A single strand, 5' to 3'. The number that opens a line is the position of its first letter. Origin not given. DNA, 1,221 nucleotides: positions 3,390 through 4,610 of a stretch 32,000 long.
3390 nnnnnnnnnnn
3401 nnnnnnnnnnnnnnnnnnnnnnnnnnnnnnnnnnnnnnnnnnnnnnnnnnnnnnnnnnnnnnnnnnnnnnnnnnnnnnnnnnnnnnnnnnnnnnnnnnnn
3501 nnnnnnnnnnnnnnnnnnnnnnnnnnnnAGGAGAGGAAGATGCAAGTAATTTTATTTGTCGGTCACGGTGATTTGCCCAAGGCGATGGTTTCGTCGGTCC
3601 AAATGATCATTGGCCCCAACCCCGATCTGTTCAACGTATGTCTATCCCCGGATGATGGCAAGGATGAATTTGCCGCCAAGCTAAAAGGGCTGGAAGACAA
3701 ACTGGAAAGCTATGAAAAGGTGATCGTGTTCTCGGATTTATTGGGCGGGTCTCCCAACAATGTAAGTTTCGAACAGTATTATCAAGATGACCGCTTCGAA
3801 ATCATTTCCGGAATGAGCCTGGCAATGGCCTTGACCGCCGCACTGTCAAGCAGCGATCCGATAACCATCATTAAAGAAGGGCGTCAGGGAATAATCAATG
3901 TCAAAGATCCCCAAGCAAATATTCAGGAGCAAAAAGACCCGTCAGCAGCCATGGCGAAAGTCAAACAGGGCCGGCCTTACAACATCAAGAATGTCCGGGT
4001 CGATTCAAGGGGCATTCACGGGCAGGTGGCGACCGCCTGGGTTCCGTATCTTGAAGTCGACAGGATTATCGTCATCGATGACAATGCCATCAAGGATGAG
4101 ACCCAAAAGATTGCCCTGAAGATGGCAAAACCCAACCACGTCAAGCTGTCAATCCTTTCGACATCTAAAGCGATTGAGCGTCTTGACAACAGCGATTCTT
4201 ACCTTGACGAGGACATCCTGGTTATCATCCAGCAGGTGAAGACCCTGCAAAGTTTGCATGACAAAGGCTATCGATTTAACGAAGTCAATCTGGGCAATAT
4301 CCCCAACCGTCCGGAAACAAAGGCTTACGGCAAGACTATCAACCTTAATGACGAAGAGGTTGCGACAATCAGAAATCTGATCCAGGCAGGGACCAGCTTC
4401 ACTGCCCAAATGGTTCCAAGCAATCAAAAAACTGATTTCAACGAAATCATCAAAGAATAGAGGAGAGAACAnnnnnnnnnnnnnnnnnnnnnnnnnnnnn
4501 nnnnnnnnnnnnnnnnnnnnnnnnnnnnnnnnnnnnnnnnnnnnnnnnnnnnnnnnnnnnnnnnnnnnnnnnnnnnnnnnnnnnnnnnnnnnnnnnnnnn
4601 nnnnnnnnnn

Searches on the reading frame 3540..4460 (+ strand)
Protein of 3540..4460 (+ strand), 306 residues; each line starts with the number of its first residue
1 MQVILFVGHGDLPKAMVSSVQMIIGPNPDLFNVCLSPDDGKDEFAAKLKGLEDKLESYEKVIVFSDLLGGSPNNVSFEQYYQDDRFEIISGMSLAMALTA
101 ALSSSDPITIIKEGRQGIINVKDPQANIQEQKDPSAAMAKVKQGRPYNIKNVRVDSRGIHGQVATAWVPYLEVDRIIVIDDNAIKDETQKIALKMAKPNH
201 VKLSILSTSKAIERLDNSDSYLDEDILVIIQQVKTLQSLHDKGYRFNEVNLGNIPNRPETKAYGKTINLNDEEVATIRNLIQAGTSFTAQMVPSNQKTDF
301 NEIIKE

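Call 21: search_protein_families(library=pfam, proteins=[window:3540-4460:+], max_evalue=0.001)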
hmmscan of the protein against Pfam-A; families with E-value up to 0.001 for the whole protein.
window:3540-4460:+ (306 aa): 2 families
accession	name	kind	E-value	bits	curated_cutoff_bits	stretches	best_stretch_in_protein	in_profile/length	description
PF03830.20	PTSIIB_sorb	-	1.6e-42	145.7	27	1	149-296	1-147/148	PTS system sorbose subfamily IIB component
PF03610.21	EIIA-man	-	2.1e-14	54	21.4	1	4-103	2-102/116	PTS system fructose IIA component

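Call 76: list_cluster_members(proteins=[window:3540-4460:+, window:1273-1989:-, window:19566-21482:+, window:22771-24138:+, window:24783-25805:+, window:25808-26926:+, window:26916-27659:+, window:27650-28522:+, window:29616-30548:+, window:22072-22398:+])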
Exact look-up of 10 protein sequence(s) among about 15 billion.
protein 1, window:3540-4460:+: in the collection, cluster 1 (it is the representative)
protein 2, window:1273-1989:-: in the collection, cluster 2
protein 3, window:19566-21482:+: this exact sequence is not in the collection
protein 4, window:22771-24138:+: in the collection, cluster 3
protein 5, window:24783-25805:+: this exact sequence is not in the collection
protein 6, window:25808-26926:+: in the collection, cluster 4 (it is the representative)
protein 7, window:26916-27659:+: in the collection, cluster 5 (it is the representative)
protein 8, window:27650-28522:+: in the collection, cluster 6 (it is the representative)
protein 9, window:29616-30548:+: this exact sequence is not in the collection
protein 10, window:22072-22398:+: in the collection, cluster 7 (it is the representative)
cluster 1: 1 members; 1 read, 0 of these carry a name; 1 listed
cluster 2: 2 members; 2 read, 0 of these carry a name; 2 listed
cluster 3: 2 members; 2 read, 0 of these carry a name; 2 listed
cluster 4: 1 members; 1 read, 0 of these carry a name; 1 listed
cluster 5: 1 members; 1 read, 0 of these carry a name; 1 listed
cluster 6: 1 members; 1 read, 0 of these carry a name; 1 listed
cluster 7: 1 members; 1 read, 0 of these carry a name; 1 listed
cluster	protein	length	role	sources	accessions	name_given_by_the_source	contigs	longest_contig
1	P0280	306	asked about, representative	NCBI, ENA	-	-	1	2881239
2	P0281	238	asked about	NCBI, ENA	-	-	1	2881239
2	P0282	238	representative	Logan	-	-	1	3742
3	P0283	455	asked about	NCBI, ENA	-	-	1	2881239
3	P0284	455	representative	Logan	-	-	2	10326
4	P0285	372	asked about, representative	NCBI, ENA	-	-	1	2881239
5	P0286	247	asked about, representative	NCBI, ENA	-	-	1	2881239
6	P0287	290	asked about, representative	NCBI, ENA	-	-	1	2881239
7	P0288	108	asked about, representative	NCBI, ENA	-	-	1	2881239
